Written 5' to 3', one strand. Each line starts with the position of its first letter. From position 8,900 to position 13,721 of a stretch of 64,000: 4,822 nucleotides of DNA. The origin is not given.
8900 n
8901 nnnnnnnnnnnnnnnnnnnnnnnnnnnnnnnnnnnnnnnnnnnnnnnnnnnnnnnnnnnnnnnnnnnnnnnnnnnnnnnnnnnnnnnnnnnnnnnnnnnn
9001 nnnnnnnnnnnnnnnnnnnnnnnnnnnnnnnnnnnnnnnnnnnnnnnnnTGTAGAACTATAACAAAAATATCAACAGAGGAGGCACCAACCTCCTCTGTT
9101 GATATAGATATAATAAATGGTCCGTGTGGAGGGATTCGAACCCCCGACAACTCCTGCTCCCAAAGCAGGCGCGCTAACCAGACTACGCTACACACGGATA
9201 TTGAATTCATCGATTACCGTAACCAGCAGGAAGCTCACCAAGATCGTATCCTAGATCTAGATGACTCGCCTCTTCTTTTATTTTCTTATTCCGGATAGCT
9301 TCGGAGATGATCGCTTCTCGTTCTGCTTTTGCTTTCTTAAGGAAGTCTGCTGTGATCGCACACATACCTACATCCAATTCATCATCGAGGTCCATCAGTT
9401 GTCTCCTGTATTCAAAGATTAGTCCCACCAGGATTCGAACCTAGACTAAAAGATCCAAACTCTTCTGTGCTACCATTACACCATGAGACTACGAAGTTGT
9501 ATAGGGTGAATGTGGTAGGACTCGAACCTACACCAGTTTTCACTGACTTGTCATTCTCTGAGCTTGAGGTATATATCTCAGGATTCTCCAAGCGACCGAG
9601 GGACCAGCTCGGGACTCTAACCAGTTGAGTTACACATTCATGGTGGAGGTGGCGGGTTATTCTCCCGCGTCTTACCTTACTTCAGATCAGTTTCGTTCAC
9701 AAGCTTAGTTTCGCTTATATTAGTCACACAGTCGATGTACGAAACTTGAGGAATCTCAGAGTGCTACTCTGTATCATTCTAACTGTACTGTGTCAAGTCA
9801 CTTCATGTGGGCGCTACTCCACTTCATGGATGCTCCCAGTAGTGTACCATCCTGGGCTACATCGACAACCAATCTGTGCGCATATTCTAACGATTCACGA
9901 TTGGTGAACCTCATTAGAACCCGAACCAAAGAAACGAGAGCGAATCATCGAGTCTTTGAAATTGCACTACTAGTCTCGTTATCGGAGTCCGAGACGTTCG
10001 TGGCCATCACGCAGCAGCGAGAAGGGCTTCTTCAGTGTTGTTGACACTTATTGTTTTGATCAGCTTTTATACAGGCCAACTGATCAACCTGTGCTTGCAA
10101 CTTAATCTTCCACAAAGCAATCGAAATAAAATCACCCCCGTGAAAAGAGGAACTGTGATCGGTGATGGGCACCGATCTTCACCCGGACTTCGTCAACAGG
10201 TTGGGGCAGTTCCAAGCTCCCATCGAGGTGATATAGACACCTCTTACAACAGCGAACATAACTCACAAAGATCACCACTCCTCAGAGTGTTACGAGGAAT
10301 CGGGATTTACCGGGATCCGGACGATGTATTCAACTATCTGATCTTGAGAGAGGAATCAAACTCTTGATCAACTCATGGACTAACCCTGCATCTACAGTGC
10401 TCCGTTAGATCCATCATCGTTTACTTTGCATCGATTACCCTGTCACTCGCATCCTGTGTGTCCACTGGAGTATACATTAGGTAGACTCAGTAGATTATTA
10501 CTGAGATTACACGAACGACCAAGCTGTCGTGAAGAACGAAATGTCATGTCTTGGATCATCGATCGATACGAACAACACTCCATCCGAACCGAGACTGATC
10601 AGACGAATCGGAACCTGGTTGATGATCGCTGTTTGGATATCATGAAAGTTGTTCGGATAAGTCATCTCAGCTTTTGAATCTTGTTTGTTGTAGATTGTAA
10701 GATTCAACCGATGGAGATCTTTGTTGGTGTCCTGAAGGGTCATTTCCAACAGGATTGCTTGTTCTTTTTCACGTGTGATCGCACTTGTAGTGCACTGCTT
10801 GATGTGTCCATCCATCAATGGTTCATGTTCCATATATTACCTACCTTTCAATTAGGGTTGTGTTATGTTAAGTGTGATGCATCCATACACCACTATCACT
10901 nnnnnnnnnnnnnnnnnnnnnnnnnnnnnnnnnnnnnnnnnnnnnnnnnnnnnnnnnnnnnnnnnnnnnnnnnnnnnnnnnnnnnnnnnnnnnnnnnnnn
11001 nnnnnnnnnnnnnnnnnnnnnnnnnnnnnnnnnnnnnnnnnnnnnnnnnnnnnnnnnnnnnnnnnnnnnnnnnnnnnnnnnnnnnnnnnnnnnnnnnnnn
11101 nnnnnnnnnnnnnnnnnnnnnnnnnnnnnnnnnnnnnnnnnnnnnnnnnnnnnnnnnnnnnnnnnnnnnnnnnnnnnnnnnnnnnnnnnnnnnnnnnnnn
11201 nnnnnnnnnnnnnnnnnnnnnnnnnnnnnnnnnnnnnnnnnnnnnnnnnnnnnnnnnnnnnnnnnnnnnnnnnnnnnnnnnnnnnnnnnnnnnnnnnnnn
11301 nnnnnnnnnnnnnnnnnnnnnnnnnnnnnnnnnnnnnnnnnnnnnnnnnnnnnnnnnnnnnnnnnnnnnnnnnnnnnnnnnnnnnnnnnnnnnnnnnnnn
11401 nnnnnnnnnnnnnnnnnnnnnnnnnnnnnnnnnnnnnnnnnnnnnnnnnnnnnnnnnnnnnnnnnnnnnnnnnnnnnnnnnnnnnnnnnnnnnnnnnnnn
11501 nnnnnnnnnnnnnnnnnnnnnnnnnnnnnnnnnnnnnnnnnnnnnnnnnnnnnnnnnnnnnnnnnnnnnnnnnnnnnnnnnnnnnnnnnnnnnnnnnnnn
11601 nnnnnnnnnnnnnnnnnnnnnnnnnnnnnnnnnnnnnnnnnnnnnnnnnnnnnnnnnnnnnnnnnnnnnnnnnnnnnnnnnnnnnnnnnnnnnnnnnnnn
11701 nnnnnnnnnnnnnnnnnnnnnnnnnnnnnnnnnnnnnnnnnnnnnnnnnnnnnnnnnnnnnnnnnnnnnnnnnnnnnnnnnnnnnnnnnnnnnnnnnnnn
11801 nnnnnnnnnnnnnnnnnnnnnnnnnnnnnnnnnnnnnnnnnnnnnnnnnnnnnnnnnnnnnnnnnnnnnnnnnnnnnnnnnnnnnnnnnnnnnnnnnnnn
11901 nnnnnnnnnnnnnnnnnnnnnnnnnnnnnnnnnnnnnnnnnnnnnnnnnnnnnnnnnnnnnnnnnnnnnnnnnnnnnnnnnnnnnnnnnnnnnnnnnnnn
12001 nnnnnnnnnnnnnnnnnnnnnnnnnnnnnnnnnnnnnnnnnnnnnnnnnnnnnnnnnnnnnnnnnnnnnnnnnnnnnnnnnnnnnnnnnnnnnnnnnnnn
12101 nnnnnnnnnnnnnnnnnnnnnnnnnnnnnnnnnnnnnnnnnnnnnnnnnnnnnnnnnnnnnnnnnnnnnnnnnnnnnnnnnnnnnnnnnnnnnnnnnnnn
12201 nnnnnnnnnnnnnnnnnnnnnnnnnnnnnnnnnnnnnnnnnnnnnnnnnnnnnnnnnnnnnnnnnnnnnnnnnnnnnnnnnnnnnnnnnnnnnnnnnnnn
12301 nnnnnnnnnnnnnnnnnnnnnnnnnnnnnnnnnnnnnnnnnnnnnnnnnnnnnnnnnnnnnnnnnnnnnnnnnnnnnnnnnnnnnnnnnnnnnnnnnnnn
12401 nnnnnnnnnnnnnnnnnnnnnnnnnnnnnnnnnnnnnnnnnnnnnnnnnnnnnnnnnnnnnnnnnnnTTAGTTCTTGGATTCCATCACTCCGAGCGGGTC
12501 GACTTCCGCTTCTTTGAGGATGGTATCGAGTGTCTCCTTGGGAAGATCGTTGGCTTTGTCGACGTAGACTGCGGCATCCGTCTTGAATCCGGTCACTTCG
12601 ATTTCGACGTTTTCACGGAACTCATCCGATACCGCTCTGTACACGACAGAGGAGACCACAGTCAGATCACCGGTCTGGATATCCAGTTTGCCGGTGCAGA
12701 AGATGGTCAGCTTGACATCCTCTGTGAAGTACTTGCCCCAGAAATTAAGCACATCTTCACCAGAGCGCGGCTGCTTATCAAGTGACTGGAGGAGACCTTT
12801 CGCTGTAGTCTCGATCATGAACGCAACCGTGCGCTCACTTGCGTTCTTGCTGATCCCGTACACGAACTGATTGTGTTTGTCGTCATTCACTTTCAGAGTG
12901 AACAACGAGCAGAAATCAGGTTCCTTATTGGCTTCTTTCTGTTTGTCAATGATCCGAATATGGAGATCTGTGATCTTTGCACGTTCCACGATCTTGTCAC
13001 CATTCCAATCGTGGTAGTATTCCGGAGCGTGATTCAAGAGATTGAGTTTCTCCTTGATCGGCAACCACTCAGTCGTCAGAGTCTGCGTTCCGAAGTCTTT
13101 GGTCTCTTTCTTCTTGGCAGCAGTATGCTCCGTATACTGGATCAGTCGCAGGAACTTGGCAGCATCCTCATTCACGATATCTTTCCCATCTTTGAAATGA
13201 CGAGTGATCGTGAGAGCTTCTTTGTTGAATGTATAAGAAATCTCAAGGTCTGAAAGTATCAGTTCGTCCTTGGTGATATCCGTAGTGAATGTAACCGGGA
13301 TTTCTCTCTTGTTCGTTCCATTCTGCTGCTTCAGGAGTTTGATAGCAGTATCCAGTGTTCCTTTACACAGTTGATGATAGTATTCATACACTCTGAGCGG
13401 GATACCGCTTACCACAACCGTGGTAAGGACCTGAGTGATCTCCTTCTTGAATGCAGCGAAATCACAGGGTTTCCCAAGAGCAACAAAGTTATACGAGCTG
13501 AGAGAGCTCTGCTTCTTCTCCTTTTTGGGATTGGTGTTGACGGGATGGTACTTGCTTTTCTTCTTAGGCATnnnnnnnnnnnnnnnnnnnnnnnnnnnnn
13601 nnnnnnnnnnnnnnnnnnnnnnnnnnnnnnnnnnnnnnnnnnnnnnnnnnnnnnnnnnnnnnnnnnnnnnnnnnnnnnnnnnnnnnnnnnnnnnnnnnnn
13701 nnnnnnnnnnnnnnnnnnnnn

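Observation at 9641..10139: Phage-encoded tmRNA (ssrA) next to the tRNA cluster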

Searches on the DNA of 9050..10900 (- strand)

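Call 5: search_dna_similar(query=window:9641-10139:-, collection=phages, mode=distant, max_rows=30)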
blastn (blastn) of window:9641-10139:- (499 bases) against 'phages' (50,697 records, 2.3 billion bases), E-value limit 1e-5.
No match.

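Call 45: search_rna_families(source=window, start=9050, end=10900, threshold=evalue, max_evalue=10, show_alignments=6)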
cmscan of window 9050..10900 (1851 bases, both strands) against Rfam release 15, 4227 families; matches with E-value up to 10: 12.
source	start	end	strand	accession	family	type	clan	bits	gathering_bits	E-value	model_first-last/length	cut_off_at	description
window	9641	10139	-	RF00023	tmRNA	Gene;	CL00001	71.2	47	3.1e-27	1-374/374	no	transfer-messenger RNA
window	9121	9197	-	RF00005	tRNA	Gene; tRNA;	CL00001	62.2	29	1.3e-12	1-71/71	no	tRNA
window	9420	9490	-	RF00005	tRNA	Gene; tRNA;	CL00001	59.2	29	8.4e-12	1-71/71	no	tRNA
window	9507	9639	-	RF00005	tRNA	Gene; tRNA;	CL00001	45.9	29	3.9e-08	1-71/71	no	tRNA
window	9055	9116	-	RF03831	mir-627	Gene; miRNA;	-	21.5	86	0.14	1-87/87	no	mir-627 microRNA precursor family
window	10007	10136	-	RF04321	tmRNA_permuted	Gene;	-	19.1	47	0.26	1-213/213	no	permuted transfer-messenger RNA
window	9070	9103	-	RF04102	MIR6457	Gene; miRNA;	-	18.2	140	2.1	1-177/177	no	MIR6457 microRNA precursor family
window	9120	9197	+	RF04354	Plastid-ycf2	Cis-reg;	-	17.8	65.7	2.2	1-75/75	no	Plastid-ycf2 5UTR RNA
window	9057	9113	+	RF02818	V_AS5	Gene; antisense;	-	17.6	96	2.1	1-129/129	no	Vibrio RNA AS5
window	9506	9556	+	RF04354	Plastid-ycf2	Cis-reg;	-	17.6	65.7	2.6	1-75/75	no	Plastid-ycf2 5UTR RNA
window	9472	9531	-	RF04321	tmRNA_permuted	Gene;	-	16.2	47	1.2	36-100/213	no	permuted transfer-messenger RNA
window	9129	9145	+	RF04351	Plastid-psbl-rps4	Cis-reg;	-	15.1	68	9.4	9-25/53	no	Plastid-psbl-rps4 3UTR RNA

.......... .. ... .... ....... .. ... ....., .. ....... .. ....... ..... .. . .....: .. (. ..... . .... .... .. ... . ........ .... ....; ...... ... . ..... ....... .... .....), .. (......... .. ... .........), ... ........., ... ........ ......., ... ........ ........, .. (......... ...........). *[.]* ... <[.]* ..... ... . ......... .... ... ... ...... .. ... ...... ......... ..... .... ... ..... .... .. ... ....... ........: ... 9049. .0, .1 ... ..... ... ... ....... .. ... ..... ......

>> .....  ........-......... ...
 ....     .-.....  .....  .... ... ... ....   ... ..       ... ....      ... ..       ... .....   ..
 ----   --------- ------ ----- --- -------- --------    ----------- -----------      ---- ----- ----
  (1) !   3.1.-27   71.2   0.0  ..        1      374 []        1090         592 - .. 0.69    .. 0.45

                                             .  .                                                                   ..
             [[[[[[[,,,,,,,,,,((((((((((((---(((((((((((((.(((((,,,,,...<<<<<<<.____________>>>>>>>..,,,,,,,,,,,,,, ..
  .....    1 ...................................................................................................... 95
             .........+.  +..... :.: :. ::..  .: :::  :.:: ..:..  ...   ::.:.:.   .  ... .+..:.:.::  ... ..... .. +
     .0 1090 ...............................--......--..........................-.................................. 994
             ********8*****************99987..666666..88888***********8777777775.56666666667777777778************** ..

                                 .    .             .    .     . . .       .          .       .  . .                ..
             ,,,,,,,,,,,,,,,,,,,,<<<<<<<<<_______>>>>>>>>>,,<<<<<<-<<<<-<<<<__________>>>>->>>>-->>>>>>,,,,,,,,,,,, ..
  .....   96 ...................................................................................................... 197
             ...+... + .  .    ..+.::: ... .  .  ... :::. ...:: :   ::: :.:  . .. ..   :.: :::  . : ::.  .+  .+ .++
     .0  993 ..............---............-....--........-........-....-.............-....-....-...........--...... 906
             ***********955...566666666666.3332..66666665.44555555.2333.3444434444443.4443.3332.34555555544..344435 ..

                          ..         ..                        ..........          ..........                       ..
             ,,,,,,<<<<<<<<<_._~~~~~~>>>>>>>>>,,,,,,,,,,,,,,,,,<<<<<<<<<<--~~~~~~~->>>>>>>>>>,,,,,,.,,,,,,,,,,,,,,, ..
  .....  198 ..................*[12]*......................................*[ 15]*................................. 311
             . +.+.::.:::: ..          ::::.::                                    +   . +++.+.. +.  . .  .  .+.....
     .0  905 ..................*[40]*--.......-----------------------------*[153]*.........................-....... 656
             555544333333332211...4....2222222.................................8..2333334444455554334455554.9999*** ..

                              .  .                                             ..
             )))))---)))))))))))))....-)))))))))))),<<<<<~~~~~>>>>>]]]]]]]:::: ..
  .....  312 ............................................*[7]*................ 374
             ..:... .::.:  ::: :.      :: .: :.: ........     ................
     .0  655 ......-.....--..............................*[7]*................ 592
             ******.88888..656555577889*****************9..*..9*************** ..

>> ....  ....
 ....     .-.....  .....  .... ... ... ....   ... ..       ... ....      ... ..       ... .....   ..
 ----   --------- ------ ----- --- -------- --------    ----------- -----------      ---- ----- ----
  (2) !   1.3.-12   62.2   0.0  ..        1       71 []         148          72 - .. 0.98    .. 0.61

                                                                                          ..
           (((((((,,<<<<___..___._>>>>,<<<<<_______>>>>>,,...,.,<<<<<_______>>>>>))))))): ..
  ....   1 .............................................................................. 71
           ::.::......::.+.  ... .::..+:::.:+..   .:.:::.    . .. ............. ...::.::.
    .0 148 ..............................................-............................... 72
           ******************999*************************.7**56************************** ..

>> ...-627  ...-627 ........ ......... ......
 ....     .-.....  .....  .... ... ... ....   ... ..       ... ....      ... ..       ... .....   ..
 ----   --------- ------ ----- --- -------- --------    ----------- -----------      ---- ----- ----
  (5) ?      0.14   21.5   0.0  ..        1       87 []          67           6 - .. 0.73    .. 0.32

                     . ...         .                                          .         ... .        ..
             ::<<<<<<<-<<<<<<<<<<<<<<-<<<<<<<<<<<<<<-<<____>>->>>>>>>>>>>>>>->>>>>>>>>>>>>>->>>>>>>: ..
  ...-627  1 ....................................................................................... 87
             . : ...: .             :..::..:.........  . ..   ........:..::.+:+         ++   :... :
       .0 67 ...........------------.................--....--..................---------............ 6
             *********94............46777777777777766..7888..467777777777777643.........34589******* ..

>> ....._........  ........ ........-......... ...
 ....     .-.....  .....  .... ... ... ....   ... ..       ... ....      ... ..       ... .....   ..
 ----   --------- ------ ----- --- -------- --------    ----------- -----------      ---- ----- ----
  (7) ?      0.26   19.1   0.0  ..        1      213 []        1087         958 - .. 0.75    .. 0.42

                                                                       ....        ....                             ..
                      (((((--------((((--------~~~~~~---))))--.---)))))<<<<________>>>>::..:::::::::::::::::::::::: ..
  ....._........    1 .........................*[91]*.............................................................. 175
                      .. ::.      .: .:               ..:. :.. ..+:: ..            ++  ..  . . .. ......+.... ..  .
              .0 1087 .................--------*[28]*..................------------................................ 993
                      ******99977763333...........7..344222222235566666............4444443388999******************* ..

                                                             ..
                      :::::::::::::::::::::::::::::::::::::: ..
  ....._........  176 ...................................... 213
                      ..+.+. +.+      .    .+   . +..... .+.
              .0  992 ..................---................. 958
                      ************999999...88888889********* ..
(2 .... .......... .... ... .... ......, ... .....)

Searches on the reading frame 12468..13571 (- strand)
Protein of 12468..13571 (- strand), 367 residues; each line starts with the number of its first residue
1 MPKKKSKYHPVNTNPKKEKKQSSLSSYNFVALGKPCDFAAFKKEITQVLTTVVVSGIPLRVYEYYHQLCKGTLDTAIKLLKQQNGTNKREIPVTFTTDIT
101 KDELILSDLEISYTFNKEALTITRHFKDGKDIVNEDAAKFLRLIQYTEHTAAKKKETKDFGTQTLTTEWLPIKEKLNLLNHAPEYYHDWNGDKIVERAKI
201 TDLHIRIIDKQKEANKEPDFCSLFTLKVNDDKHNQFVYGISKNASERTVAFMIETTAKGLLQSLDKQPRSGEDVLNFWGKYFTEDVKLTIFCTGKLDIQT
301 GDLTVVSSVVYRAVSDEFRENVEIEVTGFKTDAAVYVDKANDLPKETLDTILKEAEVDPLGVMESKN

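Call 8: search_protein_families(library=pfam, proteins=[window:12468-13571:-], max_evalue=0.001)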
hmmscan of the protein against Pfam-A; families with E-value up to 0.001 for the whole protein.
window:12468-13571:- (367 aa): 1 family
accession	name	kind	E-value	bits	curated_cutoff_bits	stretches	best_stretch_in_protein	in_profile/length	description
PF25620.1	PhiKZ_MCP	-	0.00013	20.7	27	1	151-330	166-340/635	Bacteriophage PhiKZ major capsid protein gp120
